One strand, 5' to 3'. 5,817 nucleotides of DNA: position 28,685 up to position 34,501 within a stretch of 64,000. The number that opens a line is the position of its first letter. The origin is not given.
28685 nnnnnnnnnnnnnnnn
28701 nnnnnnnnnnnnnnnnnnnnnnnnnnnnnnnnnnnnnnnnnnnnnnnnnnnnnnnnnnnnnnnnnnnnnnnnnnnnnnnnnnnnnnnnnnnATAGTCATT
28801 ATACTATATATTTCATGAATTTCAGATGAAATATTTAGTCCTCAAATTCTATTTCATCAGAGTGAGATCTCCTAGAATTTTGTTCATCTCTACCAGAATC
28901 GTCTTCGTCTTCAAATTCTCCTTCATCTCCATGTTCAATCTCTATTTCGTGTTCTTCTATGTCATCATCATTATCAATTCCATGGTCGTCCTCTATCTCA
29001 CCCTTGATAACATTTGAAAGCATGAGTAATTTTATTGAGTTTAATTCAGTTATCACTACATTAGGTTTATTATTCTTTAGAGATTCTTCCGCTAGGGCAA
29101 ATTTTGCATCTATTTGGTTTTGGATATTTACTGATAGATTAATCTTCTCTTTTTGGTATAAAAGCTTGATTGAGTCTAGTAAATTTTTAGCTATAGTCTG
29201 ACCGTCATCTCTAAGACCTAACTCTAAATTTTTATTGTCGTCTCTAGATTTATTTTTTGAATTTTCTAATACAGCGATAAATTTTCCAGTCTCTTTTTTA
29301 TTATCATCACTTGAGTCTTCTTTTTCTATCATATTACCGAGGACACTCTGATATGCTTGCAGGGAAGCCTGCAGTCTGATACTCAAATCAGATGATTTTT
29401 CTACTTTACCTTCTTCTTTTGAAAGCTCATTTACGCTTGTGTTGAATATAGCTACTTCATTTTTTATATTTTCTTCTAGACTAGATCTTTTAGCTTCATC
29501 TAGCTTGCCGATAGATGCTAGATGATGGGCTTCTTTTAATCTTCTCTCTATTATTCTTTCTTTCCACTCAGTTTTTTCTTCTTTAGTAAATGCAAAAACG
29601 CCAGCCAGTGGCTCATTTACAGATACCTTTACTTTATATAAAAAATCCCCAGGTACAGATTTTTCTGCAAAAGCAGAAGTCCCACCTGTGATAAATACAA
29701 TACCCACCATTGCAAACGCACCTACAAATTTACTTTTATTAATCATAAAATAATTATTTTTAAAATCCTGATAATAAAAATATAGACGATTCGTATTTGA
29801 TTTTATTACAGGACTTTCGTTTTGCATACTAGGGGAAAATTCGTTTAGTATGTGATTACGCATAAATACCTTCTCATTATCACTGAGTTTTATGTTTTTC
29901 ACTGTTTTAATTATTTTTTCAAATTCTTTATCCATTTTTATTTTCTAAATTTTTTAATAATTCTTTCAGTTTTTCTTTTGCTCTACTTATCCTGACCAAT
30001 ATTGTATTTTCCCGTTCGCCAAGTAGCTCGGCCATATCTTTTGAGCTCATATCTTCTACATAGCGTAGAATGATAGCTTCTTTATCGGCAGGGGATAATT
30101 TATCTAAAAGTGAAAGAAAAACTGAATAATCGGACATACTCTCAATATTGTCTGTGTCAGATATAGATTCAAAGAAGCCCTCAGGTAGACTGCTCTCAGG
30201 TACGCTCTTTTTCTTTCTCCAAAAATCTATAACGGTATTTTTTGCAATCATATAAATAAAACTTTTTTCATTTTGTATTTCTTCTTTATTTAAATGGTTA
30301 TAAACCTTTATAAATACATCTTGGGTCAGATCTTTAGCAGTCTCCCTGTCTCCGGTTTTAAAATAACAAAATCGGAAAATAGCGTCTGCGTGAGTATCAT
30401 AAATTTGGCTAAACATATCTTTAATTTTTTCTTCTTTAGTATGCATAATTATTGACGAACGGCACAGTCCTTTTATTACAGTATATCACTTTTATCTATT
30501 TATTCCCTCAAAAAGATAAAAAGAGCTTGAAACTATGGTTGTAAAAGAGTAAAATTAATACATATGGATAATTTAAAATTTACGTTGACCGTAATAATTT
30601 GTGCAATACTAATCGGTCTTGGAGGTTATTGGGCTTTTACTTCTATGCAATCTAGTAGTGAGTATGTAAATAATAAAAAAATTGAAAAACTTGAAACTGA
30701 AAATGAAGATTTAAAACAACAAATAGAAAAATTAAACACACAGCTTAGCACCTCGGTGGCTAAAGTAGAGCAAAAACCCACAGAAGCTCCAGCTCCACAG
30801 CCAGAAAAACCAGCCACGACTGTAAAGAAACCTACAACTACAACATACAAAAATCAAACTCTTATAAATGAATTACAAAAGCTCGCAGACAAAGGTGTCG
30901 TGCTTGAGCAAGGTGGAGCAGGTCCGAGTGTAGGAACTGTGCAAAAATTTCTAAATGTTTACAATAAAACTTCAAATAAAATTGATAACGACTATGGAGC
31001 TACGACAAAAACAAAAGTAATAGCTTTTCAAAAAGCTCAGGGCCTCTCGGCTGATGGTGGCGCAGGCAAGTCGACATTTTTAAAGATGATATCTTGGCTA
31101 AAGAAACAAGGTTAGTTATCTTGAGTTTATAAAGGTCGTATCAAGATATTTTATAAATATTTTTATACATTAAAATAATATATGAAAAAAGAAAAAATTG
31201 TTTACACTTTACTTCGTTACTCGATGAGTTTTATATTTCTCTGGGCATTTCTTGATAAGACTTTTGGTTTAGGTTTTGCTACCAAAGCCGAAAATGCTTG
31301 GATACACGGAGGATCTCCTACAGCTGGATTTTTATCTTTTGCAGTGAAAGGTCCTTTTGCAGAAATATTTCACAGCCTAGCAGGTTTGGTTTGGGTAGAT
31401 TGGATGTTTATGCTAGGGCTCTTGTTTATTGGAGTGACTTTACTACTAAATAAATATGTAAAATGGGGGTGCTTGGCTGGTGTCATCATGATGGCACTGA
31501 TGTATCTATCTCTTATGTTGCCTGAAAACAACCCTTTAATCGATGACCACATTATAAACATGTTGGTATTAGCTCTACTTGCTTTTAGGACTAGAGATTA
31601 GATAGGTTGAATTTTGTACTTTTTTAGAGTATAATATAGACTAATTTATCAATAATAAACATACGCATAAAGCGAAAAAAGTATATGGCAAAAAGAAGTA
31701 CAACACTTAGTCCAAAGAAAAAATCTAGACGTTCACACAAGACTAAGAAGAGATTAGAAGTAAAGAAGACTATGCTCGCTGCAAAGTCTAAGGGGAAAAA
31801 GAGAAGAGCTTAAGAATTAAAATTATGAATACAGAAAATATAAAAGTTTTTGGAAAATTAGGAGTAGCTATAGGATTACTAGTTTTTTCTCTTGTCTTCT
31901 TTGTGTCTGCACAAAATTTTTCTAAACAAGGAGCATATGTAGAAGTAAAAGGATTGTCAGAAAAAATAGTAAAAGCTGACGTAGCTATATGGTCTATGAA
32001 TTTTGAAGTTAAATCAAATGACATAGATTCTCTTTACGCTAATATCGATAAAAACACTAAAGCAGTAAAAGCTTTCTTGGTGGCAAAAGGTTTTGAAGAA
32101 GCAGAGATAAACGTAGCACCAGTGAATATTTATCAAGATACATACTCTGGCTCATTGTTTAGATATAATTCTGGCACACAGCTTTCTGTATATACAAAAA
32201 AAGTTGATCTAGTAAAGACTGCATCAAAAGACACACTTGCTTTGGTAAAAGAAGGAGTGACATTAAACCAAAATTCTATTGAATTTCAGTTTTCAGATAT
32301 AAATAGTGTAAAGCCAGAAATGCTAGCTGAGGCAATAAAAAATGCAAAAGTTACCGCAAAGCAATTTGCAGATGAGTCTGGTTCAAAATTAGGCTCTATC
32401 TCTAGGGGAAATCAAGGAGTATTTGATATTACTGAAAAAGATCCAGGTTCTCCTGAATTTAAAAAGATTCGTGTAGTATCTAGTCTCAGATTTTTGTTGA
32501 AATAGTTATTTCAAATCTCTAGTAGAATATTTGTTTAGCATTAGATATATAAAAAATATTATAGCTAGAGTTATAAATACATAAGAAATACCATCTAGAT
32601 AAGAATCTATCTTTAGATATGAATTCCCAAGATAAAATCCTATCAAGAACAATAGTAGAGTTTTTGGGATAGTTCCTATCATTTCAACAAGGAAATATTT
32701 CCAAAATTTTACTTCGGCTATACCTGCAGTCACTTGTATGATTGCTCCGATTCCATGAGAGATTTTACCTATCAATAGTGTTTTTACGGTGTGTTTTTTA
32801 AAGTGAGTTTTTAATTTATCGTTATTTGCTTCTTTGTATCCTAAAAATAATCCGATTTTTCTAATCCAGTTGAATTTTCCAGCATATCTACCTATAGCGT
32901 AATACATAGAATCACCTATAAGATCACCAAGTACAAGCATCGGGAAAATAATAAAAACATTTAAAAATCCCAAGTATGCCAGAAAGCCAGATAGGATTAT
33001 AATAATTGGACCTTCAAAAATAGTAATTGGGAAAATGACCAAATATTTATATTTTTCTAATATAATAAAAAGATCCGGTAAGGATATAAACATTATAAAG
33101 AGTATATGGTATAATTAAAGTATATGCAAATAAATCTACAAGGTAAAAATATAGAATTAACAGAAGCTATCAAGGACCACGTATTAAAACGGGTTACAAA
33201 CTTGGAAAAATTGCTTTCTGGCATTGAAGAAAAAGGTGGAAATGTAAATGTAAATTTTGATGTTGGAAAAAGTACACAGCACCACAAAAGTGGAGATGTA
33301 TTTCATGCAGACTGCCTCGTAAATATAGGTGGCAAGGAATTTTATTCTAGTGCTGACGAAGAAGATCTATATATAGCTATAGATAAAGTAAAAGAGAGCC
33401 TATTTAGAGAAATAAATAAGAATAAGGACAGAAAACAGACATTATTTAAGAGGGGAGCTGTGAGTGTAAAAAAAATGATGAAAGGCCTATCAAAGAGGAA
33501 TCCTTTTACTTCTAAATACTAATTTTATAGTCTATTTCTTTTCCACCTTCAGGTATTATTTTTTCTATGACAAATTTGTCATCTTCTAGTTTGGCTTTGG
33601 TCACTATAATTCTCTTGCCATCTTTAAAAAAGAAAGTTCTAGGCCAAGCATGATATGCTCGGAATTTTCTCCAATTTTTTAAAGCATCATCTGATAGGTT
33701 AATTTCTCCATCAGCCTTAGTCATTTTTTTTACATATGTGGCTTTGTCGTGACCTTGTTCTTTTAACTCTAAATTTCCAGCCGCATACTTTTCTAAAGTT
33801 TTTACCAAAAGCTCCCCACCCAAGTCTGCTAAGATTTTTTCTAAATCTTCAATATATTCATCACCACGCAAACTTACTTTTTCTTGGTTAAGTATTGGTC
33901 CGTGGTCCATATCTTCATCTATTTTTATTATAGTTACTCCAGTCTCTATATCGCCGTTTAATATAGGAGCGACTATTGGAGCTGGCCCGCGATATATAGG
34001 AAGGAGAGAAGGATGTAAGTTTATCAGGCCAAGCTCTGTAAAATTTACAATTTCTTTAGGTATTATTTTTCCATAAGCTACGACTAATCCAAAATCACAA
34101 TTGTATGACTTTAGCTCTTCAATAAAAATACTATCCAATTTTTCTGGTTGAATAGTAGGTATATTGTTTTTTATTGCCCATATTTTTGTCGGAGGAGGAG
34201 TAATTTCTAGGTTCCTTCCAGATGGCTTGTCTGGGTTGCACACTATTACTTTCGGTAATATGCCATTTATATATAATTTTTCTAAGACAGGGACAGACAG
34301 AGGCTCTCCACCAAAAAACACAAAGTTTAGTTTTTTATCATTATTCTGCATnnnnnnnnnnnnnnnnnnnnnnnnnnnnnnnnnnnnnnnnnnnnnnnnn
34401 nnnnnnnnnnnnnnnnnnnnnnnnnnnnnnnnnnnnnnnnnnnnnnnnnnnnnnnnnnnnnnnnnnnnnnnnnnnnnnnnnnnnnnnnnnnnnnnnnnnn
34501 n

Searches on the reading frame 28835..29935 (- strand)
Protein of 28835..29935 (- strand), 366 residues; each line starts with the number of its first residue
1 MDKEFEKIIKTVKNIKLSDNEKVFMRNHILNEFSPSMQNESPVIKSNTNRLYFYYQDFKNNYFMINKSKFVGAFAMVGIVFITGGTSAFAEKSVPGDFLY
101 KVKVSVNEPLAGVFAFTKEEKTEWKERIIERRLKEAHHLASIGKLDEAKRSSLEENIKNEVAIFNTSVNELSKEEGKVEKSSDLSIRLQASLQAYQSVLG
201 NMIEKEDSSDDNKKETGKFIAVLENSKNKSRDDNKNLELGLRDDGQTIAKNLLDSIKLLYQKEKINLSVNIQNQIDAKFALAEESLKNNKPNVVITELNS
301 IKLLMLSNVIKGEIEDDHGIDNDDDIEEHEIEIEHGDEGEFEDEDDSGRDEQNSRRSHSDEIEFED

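Call 3: search_protein_families(library=pfam, proteins=[window:28835-29935:-], max_evalue=0.01)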
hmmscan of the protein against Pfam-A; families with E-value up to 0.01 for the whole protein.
window:28835-29935:- (366 aa): 1 family
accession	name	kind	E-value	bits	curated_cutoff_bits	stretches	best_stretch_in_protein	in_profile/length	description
PF18915.5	DUF5667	-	4.8e-08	33.8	27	1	93-165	2-73/99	Domain of unknown function (DUF5667)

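Call 4: search_protein_families(library=ncbifam, proteins=[window:28835-29935:-], max_evalue=0.01)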
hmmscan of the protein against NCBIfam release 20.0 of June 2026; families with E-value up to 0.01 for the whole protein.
window:28835-29935:- (366 aa): 0 families

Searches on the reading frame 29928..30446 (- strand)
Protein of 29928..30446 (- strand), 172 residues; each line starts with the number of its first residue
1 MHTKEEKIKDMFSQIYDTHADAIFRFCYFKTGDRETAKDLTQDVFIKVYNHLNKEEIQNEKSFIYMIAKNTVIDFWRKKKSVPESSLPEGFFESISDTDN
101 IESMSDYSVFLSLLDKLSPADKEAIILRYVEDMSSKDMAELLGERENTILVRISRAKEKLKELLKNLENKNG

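Call 3: search_protein_families(library=pfam, proteins=[window:29928-30446:-], max_evalue=0.01)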
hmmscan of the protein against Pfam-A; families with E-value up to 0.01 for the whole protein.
window:29928-30446:- (172 aa): 4 families
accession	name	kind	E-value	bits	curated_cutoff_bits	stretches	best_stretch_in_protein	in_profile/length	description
PF04542.20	Sigma70_r2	-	8.7e-14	51.5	24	1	15-80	1-69/71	Sigma-70 region 2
PF08281.18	Sigma70_r4_2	-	1.4e-13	50.7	25.7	1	110-160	4-54/54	Sigma-70, region 4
PF04545.22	Sigma70_r4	-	2.3e-06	27.4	24.1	1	113-162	1-50/50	Sigma-70, region 4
PF22233.2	PhyR_sigma-like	-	0.0085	16.3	27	0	114-157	1-44/50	Response regulator PhyR, sigma-like domain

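Call 4: search_protein_families(library=ncbifam, proteins=[window:29928-30446:-], max_evalue=0.01)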
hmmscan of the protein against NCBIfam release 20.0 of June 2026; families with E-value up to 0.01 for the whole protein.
window:29928-30446:- (172 aa): 94 families (the best 25 are shown)
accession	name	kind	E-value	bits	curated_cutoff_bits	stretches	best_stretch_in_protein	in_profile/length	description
TIGR02952.1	Sig70_famx2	equivalog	4e-27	95.2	206.45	1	5-164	6-170/170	ECF subfamily RNA polymerase sigma factor, BldN family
TIGR02950.1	SigM_subfam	subfamily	6.6e-26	91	147.95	1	14-164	4-158/159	RNA polymerase sigma factor, SigM family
TIGR02937.1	sigma70-ECF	superfamily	1.1e-25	90.2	42.9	1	12-164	3-165/165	sigma-70 family RNA polymerase sigma factor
NF007226.0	PRK09644.1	equivalog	2e-25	89.8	199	1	13-171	4-164/166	RNA polymerase sigma factor SigM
NF058625.1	sigma_PG0214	equivalog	5.1e-25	88.1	130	1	11-170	5-167/170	GFO_1088 family ECF-type sigma factor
NF007215.0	PRK09637.1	equivalog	1.7e-22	80.3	212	1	13-166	4-156/181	RNA polymerase sigma factor SigZ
TIGR02983.1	SigE-fam_strep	subfamily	1.8e-22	80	141.55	1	9-165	5-159/162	SigE family RNA polymerase sigma factor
TIGR02985.1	Sig70_bacteroi1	subfamily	2.6e-22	79.8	126.4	1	11-163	2-161/162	RNA polymerase sigma-70 factor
NF006930.0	PRK09415.1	subfamily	5e-22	78.6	198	1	4-166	10-177/179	RNA polymerase factor sigma C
TIGR02959.1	SigZ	equivalog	6.1e-22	78.2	168.65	1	17-166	2-150/170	RNA polymerase sigma factor SigZ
NF007229.0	PRK09647.1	equivalog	3.4e-20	72.3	265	1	12-169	46-207/220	RNA polymerase sigma factor SigE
NF007220.0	PRK09639.1-5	equivalog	1.6e-19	70.3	260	1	9-171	2-171/181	RNA polymerase sigma factor SigX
NF007223.0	PRK09641.1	equivalog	3e-19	69.6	209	1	9-166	17-186/187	RNA polymerase sigma factor SigW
NF009166.1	PRK12513.1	equivalog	5.8e-19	68.5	206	1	11-168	23-190/193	RNA polymerase sigma factor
NF053879.1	RNAPolSigSigVBac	equivalog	3.1e-17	62.7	190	1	9-166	3-157/160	RNA polymerase sigma factor SigV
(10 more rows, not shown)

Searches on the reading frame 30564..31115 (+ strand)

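Call 3: search_protein_families(library=pfam, proteins=[window:30564-31115:+], max_evalue=0.01)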
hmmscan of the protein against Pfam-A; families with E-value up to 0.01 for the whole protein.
window:30564-31115:+ (183 aa): 6 families
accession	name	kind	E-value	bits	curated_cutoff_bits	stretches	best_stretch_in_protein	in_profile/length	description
PF01471.23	PG_binding_1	-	1.4e-11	44.9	23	1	120-174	2-56/57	Putative peptidoglycan binding domain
PF04977.20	DivIC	-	0.0014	18.8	28.9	1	36-59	29-53/80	Septum formation initiator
PF03836.20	RasGAP_C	-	0.0067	17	26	0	40-115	59-132/137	RasGAP C-terminus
PF10883.13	DUF2681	-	0.0069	17.1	28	0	9-74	7-67/90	Protein of unknown function (DUF2681)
PF02996.22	Prefoldin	-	0.0081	16.5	23.2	1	21-71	68-117/120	Prefoldin subunit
PF01763.21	Herpes_UL6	-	0.0085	15.1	27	0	33-107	371-443/562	Herpesvirus UL6 like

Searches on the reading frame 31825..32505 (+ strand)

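Call 29: search_protein_families(library=pfam, proteins=[window:31825-32505:+], max_evalue=0.001)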
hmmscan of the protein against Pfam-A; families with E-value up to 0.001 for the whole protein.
window:31825-32505:+ (226 aa): 1 family
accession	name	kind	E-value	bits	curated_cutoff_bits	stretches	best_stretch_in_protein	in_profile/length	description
PF04402.19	SIMPL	-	3e-21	77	25.2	1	39-194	1-157/205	Protein of unknown function (DUF541)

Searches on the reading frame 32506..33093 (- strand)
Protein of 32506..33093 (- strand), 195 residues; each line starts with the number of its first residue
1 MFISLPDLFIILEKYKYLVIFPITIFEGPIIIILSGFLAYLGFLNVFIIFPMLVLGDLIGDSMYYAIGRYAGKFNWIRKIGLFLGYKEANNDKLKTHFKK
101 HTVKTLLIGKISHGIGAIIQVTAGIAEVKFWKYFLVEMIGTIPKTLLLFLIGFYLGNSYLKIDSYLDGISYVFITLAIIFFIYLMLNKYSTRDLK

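Call 29: search_protein_families(library=pfam, proteins=[window:32506-33093:-], max_evalue=0.001)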
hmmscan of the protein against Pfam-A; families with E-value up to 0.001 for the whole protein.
window:32506-33093:- (195 aa): 1 family
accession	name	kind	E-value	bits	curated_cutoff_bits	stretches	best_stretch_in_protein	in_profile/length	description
PF09335.16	VTT_dom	-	4.6e-18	66.3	33.9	1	32-152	7-121/123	VTT domain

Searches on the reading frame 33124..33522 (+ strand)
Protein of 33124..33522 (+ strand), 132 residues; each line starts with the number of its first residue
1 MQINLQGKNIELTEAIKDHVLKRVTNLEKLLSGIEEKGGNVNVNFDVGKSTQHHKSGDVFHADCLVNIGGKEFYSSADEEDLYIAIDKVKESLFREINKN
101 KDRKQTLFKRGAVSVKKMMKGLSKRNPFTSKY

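Call 29: search_protein_families(library=pfam, proteins=[window:33124-33522:+], max_evalue=0.001)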
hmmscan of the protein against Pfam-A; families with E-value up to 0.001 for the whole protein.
window:33124-33522:+ (132 aa): 1 family
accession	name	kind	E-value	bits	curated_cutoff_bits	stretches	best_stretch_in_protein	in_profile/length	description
PF02482.25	Ribosomal_S30AE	-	1.5e-15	58.1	23.7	1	3-104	1-87/88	Sigma 54 modulation protein / S30EA ribosomal protein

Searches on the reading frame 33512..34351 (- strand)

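Call 29: search_protein_families(library=pfam, proteins=[window:33512-34351:-], max_evalue=0.001)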
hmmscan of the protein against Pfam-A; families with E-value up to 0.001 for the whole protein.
window:33512-34351:- (279 aa): 2 families
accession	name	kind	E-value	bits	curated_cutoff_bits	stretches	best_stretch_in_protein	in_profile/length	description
PF00551.24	Formyl_trans_N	-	4e-32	111.9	26.1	1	35-186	32-181/181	Formyl transferase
PF02911.23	Formyl_trans_C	-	3.5e-07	30.8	21.1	1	209-260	1-52/100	Formyl transferase, C-terminal domain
